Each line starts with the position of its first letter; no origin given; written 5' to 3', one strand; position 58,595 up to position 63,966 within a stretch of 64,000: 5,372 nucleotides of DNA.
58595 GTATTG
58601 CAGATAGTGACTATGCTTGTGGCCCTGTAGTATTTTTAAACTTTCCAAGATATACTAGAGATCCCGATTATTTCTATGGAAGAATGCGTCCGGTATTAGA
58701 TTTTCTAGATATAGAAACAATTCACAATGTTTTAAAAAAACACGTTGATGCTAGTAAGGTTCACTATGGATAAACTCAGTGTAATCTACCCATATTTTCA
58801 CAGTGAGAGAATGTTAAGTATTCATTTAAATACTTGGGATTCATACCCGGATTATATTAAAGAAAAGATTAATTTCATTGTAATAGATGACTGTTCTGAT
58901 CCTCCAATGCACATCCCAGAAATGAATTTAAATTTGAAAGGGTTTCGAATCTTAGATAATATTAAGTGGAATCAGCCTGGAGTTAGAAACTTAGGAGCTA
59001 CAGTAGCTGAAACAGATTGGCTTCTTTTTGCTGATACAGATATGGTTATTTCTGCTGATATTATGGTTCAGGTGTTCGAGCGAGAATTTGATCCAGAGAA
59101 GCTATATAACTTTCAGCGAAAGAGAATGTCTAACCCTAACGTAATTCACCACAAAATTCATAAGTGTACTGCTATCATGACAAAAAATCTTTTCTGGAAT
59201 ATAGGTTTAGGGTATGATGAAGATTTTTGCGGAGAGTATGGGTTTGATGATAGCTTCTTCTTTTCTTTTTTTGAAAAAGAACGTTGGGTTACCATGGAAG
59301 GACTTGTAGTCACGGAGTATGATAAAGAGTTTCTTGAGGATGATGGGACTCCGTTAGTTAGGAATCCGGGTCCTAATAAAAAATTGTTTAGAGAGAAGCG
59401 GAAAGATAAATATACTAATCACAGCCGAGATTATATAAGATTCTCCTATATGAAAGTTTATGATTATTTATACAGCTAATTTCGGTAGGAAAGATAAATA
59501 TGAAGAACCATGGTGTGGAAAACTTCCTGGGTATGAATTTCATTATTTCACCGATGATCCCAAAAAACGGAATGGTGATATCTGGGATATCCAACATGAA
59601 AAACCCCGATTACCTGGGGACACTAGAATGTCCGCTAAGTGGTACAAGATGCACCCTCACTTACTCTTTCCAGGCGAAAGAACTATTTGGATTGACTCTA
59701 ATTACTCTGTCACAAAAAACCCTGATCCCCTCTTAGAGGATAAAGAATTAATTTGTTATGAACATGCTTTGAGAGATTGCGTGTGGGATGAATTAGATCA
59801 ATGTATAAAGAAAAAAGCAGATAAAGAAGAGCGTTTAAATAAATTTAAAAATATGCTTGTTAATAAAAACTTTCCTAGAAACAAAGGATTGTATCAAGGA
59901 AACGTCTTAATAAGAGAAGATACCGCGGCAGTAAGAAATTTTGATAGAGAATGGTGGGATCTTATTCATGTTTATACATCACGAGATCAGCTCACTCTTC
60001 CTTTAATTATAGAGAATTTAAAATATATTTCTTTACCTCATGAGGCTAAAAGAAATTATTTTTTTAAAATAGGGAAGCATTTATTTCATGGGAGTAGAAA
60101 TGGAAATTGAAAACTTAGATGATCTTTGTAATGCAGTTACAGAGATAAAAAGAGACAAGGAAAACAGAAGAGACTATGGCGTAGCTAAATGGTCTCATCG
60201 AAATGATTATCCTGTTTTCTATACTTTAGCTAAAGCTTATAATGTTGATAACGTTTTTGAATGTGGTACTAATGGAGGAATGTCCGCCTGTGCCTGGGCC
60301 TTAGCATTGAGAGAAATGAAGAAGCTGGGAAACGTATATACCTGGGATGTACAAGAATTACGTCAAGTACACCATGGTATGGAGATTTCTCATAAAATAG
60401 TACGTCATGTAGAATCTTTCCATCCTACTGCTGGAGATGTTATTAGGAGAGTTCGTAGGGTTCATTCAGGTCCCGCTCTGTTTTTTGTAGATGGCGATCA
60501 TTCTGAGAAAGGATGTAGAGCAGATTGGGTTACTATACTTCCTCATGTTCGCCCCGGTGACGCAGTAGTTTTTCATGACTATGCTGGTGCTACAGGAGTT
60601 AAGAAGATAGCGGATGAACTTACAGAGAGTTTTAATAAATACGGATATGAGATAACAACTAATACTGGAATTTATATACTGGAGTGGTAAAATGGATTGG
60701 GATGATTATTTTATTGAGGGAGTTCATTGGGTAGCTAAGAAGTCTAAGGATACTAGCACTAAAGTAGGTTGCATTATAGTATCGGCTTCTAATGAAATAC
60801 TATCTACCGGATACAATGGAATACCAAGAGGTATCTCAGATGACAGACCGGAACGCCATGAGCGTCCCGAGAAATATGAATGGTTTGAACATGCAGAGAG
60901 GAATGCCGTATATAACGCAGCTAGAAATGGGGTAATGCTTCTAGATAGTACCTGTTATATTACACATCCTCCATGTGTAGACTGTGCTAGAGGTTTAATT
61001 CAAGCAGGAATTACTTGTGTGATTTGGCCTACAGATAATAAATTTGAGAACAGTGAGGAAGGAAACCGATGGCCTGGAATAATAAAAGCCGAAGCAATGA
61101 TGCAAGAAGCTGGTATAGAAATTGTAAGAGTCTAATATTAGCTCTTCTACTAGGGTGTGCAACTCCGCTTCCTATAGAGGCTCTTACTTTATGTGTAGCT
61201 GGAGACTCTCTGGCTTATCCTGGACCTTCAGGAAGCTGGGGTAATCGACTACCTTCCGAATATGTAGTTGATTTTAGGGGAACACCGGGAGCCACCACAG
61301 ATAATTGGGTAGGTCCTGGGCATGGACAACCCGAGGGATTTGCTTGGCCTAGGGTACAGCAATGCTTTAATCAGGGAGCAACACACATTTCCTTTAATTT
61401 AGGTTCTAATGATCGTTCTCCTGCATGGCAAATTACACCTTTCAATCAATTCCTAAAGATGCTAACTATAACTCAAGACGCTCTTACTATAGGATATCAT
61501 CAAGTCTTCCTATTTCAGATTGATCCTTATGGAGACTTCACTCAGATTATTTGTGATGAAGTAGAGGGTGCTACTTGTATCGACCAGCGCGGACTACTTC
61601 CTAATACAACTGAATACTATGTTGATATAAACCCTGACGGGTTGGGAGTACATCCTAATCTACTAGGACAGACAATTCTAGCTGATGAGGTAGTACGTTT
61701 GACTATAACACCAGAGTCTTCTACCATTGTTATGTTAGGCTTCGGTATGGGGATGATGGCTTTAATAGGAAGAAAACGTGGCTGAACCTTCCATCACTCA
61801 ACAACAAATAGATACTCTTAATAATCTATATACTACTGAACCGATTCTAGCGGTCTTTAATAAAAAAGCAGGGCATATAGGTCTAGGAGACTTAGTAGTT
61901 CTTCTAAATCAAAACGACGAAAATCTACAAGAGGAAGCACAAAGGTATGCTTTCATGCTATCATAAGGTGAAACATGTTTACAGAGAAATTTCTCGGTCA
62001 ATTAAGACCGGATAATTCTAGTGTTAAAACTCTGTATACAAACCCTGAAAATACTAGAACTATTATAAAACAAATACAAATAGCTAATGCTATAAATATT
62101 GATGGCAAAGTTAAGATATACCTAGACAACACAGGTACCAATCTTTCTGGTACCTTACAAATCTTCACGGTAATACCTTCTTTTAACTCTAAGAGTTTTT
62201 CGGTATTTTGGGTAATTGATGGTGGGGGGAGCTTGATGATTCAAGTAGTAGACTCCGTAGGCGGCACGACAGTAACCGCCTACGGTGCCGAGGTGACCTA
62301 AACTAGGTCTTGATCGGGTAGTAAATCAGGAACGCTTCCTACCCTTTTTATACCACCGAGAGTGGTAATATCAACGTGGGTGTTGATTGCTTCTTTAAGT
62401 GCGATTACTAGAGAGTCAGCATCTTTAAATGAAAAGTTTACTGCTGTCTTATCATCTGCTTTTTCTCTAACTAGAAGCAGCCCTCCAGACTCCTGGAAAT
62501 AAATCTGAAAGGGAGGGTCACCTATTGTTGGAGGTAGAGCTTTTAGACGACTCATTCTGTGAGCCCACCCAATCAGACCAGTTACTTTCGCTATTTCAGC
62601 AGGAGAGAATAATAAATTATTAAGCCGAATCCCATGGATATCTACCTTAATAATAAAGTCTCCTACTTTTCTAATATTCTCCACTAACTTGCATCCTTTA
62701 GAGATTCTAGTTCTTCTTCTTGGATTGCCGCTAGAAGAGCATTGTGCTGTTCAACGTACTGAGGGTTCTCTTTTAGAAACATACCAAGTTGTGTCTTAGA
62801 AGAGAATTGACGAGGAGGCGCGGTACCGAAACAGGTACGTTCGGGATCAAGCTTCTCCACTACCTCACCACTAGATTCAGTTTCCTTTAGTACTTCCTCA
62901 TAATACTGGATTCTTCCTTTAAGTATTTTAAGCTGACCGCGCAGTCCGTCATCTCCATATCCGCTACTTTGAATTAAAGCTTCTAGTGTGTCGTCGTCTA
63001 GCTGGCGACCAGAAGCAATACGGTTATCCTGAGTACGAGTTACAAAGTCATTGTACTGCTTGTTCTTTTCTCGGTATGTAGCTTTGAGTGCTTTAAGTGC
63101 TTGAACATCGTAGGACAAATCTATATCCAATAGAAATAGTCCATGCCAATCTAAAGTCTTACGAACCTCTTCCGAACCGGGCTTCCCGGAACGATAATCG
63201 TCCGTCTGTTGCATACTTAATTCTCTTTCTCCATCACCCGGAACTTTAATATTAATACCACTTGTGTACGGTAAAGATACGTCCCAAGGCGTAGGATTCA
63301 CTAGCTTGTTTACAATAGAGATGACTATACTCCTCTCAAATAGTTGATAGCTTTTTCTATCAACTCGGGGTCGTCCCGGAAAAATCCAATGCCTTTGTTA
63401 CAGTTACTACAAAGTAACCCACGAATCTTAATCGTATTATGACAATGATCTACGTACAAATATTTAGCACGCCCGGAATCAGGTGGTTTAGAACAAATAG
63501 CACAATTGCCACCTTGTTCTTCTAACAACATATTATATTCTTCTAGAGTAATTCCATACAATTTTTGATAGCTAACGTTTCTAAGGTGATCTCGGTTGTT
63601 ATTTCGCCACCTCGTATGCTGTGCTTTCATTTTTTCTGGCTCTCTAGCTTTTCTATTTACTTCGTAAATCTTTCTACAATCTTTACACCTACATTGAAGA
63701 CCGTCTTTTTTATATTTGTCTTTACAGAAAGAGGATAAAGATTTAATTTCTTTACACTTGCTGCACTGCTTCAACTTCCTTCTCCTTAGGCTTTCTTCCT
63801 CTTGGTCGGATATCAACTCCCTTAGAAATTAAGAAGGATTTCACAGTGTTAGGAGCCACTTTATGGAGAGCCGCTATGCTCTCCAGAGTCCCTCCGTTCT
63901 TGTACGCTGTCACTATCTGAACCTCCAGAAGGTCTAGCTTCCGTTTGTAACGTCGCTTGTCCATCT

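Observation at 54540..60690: Nine-gene glycan-modification cluster with two sulfotransferase-like genes directly after the terminase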

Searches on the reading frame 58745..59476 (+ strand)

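Call 4: search_protein_families(library=pfam, max_evalue=0.1, proteins=[window:58745-59476:+])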
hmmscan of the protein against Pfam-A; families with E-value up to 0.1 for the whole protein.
window:58745-59476:+ (244 aa): 3 families
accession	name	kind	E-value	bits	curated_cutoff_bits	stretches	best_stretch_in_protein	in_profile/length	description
PF10111.15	Glyco_tranf_2_2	-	2.3e-07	31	27.3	1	37-108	25-100/276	Glycosyltransferase like family 2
PF00535.33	Glycos_transf_2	-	1.5e-05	25.4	23.3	1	29-117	15-105/168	Glycosyl transferase family 2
PF13896.12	Glyco_transf_49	-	0.0032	17.3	27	1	38-112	78-153/329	Glycosyl-transferase for dystroglycan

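Call 5: search_protein_families(library=phrogs, max_evalue=0.01, proteins=[window:58745-59476:+])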
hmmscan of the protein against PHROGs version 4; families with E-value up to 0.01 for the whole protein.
window:58745-59476:+ (244 aa): 1 family
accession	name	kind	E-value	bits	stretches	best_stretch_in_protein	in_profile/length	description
phrog_1721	-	moron, auxiliary metabolic gene and host takeover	0.00031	21.5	0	141-175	137-170/232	galactosyl transferase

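Call 15: search_protein_families(library=ncbifam, max_evalue=0.05, proteins=[window:58745-59476:+])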
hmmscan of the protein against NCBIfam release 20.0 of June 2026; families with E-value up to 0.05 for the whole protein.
window:58745-59476:+ (244 aa): 4 families
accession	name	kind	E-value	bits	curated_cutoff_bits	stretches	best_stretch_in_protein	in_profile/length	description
TIGR03965.1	mycofact_glyco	equivalog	9.5e-06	24.7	280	1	9-103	74-168/467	mycofactocin biosynthesis glycosyltransferase MftF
NF038299.1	EPS_HpsN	equivalog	0.0012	17.9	425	1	10-108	2-100/317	hormogonium polysaccharide biosynthesis glycosyltransferase HpsN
NF007482.0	PRK10073.1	equivalog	0.002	17.2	423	1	8-107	5-103/334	glycosyltransferase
TIGR04283.1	glyco_like_mftF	equivalog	0.03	13.9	182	1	11-139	1-122/221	TIGR04283 family arsenosugar biosynthesis glycosyltransferase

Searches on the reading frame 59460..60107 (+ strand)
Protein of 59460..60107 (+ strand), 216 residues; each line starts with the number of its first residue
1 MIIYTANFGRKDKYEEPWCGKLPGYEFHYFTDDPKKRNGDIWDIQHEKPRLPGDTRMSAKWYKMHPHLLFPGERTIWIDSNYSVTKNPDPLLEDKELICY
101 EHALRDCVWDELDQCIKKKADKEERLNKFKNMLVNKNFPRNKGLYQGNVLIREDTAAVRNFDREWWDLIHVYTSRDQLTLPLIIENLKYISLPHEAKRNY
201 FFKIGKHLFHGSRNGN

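Call 4: search_protein_families(library=pfam, max_evalue=0.1, proteins=[window:59460-60107:+])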
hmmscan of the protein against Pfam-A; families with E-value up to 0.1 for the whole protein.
window:59460-60107:+ (216 aa): 1 family
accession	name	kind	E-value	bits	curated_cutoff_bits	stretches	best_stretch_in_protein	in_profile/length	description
PF04765.19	TOD1_MUCI70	-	3.2e-10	40.3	21.4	1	41-188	128-290/314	TOD1/MUCI70, glycosyltransferase-like domain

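Call 5: search_protein_families(library=phrogs, max_evalue=0.01, proteins=[window:59460-60107:+])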
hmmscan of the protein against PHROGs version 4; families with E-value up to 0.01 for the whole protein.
window:59460-60107:+ (216 aa): 1 family
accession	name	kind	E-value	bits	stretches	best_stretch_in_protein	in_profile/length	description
phrog_26101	-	moron, auxiliary metabolic gene and host takeover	1.3e-08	35.5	1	2-185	6-187/407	glycosyltransferase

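Call 15: search_protein_families(library=ncbifam, max_evalue=0.05, proteins=[window:59460-60107:+])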
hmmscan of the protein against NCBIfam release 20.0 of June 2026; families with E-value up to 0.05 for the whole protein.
window:59460-60107:+ (216 aa): 0 families

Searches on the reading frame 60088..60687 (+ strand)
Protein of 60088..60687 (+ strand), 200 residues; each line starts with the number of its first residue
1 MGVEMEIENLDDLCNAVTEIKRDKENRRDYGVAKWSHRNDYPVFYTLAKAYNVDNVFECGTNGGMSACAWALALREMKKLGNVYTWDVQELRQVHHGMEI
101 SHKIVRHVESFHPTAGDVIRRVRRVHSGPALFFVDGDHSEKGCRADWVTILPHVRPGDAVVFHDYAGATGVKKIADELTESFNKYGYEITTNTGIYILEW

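Call 4: search_protein_families(library=pfam, max_evalue=0.1, proteins=[window:60088-60687:+])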
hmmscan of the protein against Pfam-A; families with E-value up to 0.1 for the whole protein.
window:60088-60687:+ (200 aa): 2 families
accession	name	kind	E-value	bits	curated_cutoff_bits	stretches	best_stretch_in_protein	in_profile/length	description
PF13578.12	Methyltransf_24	-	8.3e-16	59.2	26.3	1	58-165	2-105/105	Methyltransferase domain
PF04989.18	RMNT_CmcI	-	0.00089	19.5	23.2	1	54-164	34-147/206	Rhamnosyl O-methyltransferase/CmcI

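Call 5: search_protein_families(library=phrogs, max_evalue=0.01, proteins=[window:60088-60687:+])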
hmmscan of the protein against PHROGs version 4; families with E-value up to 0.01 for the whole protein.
window:60088-60687:+ (200 aa): 2 families
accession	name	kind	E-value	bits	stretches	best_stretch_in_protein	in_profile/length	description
phrog_2675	-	other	9.9e-07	28.6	1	89-181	370-461/599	DNA methyltransferase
phrog_16347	-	unknown function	0.00082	20.2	1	83-126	24-67/99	-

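Call 15: search_protein_families(library=ncbifam, max_evalue=0.05, proteins=[window:60088-60687:+])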
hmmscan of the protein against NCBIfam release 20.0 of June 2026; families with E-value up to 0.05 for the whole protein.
window:60088-60687:+ (200 aa): 2 families
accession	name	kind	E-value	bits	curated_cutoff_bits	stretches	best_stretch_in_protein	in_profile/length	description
NF045824.1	RhmsylMtase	equivalog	1.2e-06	28.2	400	1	52-164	60-172/226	rhamnosyl O-methyltransferase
NF001532.0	PRK00364.2-3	equivalog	0.043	13.9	130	0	149-173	53-76/94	co-chaperone GroES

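Call 98: search_solved_structures(query=window:60088-60687:+, max_evalue=0.01)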
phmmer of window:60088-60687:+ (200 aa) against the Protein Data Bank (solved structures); distinct sequences matched with E-value up to 0.01: 0.

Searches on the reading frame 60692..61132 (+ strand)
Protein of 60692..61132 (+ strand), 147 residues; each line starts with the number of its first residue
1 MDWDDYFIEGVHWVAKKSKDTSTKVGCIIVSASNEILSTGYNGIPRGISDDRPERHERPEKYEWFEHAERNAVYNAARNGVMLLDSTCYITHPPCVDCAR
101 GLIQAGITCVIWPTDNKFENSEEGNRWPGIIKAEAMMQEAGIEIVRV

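Call 16: search_protein_families(library=pfam, max_evalue=0.05, proteins=[window:60692-61132:+])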
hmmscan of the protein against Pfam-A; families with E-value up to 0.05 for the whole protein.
window:60692-61132:+ (147 aa): 5 families
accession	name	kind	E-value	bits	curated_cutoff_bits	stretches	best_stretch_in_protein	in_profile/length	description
PF00383.29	dCMP_cyt_deam_1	-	1.8e-20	73.2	25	1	1-112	1-100/102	Cytidine and deoxycytidylate deaminase zinc-binding region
PF14437.12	MafB19-deam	-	2.2e-16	60.5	27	1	1-116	1-103/142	MafB19-like deaminase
PF18771.7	APOBEC3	-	0.017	15.6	27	1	85-104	53-72/137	APOBEC3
PF16177.11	ACAS_N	-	0.033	14.4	27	0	58-76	38-55/55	Acetyl-coenzyme A synthetase N-terminus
PF18750.7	SNAD4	-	0.034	14.6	27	0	66-103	32-72/130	Secreted Novel AID/APOBEC-like Deaminase 4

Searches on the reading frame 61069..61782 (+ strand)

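Call 15: search_protein_families(library=ncbifam, max_evalue=0.05, proteins=[window:61069-61782:+])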
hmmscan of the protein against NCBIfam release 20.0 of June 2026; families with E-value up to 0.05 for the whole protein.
window:61069-61782:+ (238 aa): 3 families
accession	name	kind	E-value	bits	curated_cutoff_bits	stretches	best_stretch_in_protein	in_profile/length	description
TIGR02595.1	PEP_CTERM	domain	0.0071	17.1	16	1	214-237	1-23/24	PEP-CTERM sorting domain-containing protein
NF038126.1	PEP_CTERM_FxDxF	subfamily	0.019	15.2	50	1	211-237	139-165/165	FxDxF family PEP-CTERM protein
NF038129.1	PEP_NF038129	equivalog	0.048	13.5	65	0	206-237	163-194/194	NF038129 family PEP-CTERM protein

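Call 16: search_protein_families(library=pfam, max_evalue=0.05, proteins=[window:61069-61782:+])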
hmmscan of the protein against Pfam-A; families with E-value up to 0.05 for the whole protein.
window:61069-61782:+ (238 aa): 2 families
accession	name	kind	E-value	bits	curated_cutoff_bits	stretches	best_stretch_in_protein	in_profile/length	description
PF13472.12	Lipase_GDSL_2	-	4.1e-05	24.6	32.9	1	45-201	3-176/178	GDSL-like Lipase/Acylhydrolase family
PF07589.16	PEP-CTERM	-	0.038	14.5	20.7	0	215-237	3-24/24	PEP-CTERM motif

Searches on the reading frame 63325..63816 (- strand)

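Call 16: search_protein_families(library=pfam, max_evalue=0.05, proteins=[window:63325-63816:-])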
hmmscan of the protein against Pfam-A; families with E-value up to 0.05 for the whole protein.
window:63325-63816:- (163 aa): 1 family
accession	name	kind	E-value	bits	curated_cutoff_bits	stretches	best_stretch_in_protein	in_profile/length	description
PF02945.21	Endonuclease_7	-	1e-25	89.9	23.6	1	84-161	5-81/82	Recombination endonuclease VII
